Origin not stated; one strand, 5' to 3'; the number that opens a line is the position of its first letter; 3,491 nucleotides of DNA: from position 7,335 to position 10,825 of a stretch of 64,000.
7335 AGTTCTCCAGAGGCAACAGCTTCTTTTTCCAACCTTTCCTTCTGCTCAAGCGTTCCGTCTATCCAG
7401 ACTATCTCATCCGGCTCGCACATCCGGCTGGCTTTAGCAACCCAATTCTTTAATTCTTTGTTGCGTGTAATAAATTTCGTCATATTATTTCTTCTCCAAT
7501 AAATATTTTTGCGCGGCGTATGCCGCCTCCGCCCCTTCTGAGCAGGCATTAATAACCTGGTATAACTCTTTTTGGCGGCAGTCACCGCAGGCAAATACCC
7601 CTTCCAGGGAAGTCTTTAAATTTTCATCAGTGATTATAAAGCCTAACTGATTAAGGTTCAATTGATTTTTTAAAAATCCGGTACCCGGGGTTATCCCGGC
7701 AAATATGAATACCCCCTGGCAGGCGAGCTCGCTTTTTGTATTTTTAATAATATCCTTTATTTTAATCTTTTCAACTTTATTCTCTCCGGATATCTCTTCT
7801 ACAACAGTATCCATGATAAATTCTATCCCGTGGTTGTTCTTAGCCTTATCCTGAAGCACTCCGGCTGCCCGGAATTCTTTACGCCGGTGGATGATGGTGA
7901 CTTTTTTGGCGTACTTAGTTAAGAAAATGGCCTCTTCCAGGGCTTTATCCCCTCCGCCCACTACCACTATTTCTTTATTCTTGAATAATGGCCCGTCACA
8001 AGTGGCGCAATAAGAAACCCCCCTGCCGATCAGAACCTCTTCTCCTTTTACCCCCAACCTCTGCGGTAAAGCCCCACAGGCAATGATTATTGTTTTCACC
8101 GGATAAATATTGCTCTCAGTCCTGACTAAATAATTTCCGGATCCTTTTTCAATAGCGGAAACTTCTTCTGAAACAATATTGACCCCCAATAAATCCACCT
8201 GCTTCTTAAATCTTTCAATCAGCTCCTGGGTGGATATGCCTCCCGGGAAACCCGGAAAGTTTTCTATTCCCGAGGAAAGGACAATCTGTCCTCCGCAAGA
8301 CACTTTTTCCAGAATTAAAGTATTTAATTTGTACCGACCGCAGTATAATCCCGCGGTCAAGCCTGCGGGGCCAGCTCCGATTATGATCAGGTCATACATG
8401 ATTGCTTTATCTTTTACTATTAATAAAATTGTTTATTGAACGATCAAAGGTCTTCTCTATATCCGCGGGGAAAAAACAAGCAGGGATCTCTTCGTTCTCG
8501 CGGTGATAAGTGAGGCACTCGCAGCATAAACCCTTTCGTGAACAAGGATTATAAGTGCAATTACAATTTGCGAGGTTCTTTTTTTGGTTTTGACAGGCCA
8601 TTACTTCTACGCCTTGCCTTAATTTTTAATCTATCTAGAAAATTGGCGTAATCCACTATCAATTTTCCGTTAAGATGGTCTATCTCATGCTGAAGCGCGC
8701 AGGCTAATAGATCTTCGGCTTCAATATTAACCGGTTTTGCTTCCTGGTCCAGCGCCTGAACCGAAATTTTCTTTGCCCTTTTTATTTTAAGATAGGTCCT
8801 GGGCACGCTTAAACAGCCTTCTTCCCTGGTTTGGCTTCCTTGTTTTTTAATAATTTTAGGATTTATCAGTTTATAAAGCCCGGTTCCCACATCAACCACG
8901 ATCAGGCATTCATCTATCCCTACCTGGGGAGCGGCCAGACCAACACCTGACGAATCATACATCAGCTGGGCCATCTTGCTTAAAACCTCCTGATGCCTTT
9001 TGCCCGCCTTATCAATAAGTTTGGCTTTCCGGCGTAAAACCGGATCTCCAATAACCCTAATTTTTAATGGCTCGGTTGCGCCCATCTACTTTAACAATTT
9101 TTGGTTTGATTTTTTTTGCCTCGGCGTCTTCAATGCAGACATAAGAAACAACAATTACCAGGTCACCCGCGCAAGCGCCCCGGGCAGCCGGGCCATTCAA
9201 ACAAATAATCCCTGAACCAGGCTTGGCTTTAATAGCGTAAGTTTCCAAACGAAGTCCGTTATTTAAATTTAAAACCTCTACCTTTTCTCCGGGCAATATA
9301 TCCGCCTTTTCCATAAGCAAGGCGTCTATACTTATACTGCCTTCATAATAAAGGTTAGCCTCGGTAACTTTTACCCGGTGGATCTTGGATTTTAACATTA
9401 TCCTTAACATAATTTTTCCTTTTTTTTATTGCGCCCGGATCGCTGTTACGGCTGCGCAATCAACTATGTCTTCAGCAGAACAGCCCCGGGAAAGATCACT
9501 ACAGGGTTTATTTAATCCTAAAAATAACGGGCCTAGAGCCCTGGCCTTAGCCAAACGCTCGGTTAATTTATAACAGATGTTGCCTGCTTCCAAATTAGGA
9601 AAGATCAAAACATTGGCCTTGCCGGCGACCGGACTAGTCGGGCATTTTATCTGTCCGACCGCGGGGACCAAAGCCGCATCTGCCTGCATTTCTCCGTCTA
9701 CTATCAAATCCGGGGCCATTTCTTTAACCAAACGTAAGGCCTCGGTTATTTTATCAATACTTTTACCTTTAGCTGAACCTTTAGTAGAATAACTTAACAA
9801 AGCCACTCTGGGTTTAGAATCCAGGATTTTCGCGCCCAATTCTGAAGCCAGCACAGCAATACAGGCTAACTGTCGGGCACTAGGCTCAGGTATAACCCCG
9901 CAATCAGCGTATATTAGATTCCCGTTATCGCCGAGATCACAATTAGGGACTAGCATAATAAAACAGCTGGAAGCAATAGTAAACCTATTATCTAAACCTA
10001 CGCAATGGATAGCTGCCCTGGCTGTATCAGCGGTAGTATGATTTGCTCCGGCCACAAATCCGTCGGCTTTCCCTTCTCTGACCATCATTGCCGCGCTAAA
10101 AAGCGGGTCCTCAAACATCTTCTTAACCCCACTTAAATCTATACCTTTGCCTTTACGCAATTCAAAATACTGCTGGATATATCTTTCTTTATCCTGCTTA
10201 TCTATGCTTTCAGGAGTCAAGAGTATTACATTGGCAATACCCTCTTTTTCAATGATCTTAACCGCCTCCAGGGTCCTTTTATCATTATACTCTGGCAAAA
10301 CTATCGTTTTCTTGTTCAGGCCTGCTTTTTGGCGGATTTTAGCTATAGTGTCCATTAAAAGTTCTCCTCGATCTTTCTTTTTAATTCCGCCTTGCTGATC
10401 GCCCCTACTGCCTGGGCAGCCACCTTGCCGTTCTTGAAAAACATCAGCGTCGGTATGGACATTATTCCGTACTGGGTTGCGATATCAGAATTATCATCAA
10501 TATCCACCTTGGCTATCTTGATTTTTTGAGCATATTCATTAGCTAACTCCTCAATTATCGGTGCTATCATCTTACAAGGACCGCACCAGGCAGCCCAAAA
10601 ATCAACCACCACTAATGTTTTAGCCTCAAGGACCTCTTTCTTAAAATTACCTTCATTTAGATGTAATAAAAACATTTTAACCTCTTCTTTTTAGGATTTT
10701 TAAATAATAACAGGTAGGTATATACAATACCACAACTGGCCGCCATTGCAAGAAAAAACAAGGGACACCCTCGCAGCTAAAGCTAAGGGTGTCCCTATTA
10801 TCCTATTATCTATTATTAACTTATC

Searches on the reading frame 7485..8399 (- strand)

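Call 11: search_protein_families(library=pfam, proteins=[window:7485-8399:-], max_evalue=0.001)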
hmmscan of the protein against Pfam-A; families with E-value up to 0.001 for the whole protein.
window:7485-8399:- (304 aa): 10 families
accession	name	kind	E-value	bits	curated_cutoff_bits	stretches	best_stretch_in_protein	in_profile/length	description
PF07992.20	Pyr_redox_2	-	1e-54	186.4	26.1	1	2-289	1-291/291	Pyridine nucleotide-disulphide oxidoreductase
PF13738.12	Pyr_redox_3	-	1.3e-25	90.8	30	2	58-272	81-305/305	Pyridine nucleotide-disulphide oxidoreductase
PF00070.33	Pyr_redox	-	1.8e-17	64.1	22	1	144-216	2-81/82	Pyridine nucleotide-disulphide oxidoreductase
PF00890.30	FAD_binding_2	-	3.9e-10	39.9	20.4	1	3-50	1-49/414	FAD binding domain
PF03486.20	HI0933_like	-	5e-10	39.7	50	1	3-44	2-43/244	HI0933-like protein Rossmann domain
PF01946.23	Thi4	-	1.3e-07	31.6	26.2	1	3-40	19-58/235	Thi4 family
PF01266.30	DAO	-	1.3e-05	25.3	27.9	0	3-38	1-38/353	FAD dependent oxidoreductase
PF01494.25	FAD_binding_3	-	0.00013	21.8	22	0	2-34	2-34/349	FAD binding domain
PF13450.12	NAD_binding_8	-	0.00016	22.3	21.9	0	6-37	1-33/68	NAD(P)-binding Rossmann-like domain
PF12831.13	FAD_oxidored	-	0.00025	20.9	27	0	3-40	1-39/416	FAD dependent oxidoreductase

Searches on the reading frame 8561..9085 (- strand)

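Call 11: search_protein_families(library=pfam, proteins=[window:8561-9085:-], max_evalue=0.001)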
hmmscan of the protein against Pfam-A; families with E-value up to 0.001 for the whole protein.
window:8561-9085:- (174 aa): 1 family
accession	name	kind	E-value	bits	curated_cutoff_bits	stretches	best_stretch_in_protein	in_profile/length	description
PF01327.26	Pep_deformylase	-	5e-45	153.3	22.8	1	7-150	2-153/156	Polypeptide deformylase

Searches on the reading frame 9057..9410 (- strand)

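Call 11: search_protein_families(library=pfam, proteins=[window:9057-9410:-], max_evalue=0.001)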
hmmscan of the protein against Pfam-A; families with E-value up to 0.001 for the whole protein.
window:9057-9410:- (117 aa): 1 family
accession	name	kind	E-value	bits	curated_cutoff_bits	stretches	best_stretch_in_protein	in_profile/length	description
PF02261.22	Asp_decarbox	-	1.1e-46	157.9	25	1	1-113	1-113/115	Aspartate decarboxylase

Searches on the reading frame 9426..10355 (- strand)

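Call 11: search_protein_families(library=pfam, proteins=[window:9426-10355:-], max_evalue=0.001)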
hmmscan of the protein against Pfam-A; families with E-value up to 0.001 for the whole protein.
window:9426-10355:- (309 aa): 1 family
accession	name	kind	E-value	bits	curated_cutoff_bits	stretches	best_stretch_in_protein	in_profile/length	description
PF01515.24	PTA_PTB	-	1.3e-102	343.9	24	1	4-305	3-319/319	Phosphate acetyl/butaryl transferase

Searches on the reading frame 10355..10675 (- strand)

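Call 11: search_protein_families(library=pfam, proteins=[window:10355-10675:-], max_evalue=0.001)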
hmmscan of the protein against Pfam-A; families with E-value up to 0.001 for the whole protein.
window:10355-10675:- (106 aa): 12 families
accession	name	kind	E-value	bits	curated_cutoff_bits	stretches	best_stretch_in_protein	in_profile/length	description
PF00085.26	Thioredoxin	-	1e-36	125.5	23.5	1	4-103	3-102/103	Thioredoxin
PF13098.12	Thioredoxin_2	-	1.4e-09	38.6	27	1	18-100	4-102/104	Thioredoxin-like domain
PF13905.12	Thioredoxin_8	-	1.4e-08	35.4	27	1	20-62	2-46/94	Thioredoxin-like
PF14595.12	Thioredoxin_9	-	1.9e-07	31.4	25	1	19-83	41-107/129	Thioredoxin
PF13728.12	TraF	-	3.2e-07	30.8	23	1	26-102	136-223/224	F plasmid transfer operon protein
PF13192.12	Thioredoxin_3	-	2.8e-06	27.7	24.8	1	31-100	10-73/76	Thioredoxin domain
PF00578.27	AhpC-TSA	-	3.8e-06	27.3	26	1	18-93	24-101/124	AhpC/TSA family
PF04756.19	OST3_OST6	-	4.9e-06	26.6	27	1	30-83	45-105/294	OST3 / OST6 family, transporter family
PF08534.16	Redoxin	-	1.3e-05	25.5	26.6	1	16-51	26-61/148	Redoxin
PF07449.17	HyaE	-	2.7e-05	24.6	22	1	39-87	48-97/108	Hydrogenase-1 expression protein HyaE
PF02966.22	DIM1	-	0.00021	21.5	27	1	17-86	18-87/133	Mitosis protein DIM1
PF05768.20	Glrx-like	-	0.00027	21.6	26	1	31-103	10-77/77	Glutaredoxin-like domain (DUF836)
